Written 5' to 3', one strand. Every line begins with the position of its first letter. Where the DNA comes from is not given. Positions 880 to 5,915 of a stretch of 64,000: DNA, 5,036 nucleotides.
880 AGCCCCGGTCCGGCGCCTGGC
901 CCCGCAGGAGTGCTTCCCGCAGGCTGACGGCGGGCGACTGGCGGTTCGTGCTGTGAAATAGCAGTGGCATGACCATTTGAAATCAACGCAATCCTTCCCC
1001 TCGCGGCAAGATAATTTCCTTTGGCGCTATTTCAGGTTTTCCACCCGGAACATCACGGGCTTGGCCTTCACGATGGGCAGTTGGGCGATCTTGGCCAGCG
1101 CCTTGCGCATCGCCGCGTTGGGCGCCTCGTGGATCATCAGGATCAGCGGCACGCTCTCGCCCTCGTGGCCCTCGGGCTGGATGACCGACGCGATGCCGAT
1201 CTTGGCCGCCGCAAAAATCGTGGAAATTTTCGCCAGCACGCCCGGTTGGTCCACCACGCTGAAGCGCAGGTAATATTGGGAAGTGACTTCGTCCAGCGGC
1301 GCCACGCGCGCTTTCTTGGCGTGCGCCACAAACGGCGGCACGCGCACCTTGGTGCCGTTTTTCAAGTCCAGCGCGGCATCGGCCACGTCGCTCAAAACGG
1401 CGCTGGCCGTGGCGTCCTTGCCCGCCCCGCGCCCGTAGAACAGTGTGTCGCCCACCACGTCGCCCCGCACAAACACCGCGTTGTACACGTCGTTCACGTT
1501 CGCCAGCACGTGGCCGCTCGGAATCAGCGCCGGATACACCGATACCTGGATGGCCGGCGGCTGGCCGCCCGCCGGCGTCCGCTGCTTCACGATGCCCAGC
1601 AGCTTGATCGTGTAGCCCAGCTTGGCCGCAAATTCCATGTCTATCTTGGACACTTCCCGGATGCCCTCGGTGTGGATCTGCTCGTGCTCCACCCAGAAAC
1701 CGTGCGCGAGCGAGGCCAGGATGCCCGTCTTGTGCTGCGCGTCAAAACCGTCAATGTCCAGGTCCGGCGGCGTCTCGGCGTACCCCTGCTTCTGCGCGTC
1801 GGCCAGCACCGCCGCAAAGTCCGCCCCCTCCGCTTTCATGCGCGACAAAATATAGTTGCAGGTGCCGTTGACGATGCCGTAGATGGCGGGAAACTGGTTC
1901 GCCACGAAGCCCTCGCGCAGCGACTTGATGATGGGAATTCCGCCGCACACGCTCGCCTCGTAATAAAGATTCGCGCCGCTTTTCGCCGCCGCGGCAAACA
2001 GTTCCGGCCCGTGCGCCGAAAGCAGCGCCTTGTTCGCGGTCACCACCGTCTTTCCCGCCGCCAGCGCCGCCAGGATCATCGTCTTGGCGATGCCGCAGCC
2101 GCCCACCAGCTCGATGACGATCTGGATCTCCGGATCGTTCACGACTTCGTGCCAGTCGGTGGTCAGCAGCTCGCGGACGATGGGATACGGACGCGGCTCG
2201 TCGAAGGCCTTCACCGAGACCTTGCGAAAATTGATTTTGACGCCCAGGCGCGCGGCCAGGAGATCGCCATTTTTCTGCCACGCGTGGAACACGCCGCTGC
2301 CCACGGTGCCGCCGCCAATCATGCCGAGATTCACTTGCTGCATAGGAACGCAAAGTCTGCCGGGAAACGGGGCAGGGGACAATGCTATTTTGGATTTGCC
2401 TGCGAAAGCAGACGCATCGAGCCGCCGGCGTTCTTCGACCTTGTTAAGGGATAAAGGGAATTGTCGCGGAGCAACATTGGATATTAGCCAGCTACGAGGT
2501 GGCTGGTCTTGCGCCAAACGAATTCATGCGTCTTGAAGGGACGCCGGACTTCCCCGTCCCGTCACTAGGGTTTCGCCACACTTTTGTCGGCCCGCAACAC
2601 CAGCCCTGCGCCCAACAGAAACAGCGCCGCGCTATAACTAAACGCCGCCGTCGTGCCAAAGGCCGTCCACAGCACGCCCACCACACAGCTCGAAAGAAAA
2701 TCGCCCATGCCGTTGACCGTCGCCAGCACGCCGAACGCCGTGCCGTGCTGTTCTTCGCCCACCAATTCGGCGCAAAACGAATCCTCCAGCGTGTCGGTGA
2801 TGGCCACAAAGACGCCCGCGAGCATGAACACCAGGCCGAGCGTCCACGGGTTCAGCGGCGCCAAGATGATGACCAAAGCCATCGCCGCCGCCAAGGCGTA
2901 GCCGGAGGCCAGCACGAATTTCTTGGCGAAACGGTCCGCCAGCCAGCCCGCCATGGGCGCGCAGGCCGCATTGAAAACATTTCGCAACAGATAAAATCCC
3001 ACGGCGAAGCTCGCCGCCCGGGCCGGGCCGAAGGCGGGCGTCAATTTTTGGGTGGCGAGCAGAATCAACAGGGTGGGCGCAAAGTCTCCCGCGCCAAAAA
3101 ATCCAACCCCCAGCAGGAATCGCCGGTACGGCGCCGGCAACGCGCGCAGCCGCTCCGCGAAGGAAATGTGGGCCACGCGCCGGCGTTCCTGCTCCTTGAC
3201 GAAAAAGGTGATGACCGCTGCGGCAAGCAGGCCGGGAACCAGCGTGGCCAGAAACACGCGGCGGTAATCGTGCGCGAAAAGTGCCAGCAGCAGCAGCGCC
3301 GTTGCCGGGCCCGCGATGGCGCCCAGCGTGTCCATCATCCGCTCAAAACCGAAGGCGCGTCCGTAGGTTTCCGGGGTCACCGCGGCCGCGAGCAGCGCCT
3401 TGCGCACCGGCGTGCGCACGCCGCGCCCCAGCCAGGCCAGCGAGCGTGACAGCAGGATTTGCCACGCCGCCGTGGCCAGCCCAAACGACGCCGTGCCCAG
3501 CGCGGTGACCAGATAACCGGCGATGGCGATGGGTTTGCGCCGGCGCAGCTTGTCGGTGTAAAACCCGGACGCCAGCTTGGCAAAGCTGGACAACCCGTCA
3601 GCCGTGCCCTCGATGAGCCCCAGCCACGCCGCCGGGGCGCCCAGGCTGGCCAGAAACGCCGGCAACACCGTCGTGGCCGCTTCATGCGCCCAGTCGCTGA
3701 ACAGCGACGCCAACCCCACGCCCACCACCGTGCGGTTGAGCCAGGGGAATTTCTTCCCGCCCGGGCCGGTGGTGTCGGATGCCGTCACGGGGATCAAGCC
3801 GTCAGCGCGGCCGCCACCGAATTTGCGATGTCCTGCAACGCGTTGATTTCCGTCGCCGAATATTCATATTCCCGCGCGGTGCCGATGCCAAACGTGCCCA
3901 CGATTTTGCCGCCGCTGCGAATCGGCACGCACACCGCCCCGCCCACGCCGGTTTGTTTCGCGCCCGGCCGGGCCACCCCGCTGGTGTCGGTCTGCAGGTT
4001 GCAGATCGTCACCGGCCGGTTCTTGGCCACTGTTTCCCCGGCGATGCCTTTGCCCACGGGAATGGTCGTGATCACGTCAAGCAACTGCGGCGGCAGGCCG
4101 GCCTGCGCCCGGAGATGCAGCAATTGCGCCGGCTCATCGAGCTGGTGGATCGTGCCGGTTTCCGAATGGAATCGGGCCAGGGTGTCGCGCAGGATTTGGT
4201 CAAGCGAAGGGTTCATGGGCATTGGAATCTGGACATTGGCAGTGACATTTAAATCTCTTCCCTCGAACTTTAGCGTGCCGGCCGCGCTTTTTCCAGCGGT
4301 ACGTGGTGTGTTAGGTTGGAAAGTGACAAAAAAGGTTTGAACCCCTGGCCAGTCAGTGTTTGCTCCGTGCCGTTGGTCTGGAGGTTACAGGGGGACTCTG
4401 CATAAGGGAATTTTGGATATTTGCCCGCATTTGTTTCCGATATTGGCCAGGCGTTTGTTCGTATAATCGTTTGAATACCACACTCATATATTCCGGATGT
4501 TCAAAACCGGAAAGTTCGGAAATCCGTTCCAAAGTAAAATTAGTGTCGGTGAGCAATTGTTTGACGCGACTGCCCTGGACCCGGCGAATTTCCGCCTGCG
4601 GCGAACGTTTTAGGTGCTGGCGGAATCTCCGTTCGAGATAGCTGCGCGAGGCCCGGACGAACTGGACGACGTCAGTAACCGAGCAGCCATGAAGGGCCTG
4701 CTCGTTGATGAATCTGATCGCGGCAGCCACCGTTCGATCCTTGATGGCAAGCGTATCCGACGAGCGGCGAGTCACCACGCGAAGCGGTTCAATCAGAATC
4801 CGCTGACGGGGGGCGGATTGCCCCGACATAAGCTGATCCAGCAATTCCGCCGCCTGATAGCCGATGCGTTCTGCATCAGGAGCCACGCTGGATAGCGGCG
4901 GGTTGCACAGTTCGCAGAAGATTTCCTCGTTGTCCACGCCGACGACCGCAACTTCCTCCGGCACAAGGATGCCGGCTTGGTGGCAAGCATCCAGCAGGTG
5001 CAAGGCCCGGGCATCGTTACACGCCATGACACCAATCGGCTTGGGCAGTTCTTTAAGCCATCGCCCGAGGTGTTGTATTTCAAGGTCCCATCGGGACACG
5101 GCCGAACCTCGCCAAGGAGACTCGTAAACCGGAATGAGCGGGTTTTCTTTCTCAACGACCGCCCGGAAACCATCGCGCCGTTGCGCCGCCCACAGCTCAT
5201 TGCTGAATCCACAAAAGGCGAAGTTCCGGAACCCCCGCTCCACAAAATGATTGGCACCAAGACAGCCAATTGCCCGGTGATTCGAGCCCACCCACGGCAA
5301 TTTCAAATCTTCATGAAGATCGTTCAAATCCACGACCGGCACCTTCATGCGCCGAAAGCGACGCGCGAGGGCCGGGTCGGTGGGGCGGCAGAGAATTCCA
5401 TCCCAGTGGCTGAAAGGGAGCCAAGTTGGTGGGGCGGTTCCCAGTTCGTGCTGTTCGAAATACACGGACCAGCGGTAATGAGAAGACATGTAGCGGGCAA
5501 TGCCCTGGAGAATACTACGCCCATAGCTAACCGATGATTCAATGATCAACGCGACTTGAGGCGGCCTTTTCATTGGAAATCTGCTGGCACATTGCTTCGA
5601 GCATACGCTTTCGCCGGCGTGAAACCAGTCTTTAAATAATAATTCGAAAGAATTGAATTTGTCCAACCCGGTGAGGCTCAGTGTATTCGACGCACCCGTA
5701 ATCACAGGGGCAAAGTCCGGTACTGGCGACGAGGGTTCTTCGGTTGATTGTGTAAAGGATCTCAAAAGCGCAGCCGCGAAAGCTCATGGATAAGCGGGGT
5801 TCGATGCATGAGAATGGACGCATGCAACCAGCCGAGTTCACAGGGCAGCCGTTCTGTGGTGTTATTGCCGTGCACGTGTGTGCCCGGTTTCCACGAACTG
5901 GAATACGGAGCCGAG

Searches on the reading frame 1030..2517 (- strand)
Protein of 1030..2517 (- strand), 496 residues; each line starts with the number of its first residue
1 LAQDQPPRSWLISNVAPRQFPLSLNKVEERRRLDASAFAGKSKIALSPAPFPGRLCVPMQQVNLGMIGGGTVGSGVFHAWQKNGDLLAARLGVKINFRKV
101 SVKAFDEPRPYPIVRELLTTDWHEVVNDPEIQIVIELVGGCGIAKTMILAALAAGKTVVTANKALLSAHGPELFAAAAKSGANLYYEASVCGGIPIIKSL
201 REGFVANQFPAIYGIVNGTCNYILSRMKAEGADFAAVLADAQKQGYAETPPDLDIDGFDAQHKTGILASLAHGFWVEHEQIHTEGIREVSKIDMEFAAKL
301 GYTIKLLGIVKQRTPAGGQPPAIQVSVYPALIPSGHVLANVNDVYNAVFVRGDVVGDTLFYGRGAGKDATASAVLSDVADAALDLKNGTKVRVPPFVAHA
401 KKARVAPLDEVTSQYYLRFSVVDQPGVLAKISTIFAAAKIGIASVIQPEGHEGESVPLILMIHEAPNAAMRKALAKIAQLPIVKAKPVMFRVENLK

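Call 46: search_protein_families(library=pfam, proteins=[window:1030-2517:-])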
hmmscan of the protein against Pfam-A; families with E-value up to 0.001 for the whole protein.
window:1030-2517:- (496 aa): 4 families
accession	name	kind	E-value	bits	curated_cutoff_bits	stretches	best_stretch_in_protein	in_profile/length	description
PF00742.24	Homoserine_dh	-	2.3e-59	200.6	22.9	1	195-378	1-172/173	Homoserine dehydrogenase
PF03447.22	NAD_binding_3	-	2.3e-15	57.8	24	1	68-187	1-116/116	Homoserine dehydrogenase, NAD binding domain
PF01842.31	ACT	-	1.1e-07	32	27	1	415-478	1-65/66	ACT domain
PF22629.2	ACT_AHAS_ss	-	0.00025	21.6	27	1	420-481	4-63/67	AHAS small subunit-like ACT domain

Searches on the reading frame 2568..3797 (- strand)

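Call 46: search_protein_families(library=pfam, proteins=[window:2568-3797:-])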
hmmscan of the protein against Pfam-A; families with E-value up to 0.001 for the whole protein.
window:2568-3797:- (410 aa): 1 family
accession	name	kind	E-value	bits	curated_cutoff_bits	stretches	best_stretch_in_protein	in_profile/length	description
PF07690.21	MFS_1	-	1.7e-30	106.6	33.4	2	29-232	3-203/347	Major Facilitator Superfamily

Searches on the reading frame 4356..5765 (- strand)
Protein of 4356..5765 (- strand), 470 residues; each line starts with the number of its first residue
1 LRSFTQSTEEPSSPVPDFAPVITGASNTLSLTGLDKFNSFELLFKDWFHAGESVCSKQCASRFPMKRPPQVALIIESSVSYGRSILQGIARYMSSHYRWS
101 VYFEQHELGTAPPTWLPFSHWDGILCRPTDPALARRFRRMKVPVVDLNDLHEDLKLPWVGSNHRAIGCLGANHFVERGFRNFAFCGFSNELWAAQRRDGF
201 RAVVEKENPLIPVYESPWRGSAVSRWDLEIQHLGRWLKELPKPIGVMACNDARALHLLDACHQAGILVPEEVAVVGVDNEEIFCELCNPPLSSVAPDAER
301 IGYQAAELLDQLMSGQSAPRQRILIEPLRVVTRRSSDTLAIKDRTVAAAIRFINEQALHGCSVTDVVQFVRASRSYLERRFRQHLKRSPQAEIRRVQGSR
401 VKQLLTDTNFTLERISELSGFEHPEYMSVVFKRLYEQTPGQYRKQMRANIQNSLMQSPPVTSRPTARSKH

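Call 46: search_protein_families(library=pfam, proteins=[window:4356-5765:-])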
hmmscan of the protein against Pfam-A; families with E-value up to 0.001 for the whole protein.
window:4356-5765:- (470 aa): 5 families
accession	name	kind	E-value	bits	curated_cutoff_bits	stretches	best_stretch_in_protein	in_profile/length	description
PF13377.12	Peripla_BP_3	-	1.3e-44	152.7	26.5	1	171-336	1-167/167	Periplasmic binding protein-like domain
PF00165.29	HTH_AraC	-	8.7e-17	61.3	26.6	2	407-444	6-42/42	Bacterial regulatory helix-turn-helix proteins, AraC family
PF12833.13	HTH_18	-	9.3e-17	61.5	33.6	1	370-445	5-80/80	Helix-turn-helix domain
PF13407.12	Peripla_BP_4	-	8.9e-10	39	35.1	1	120-316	55-257/258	Periplasmic binding protein domain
PF22177.2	PBP1_XylR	-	1.1e-05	26.1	27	1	71-147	2-77/98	XylR N-terminal domain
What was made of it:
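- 4353..5765 (-): XylR-like sugar regulator (periplasmic-binding-protein fold + AraC HTH), divergent from the locus. Pfam (call 46).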
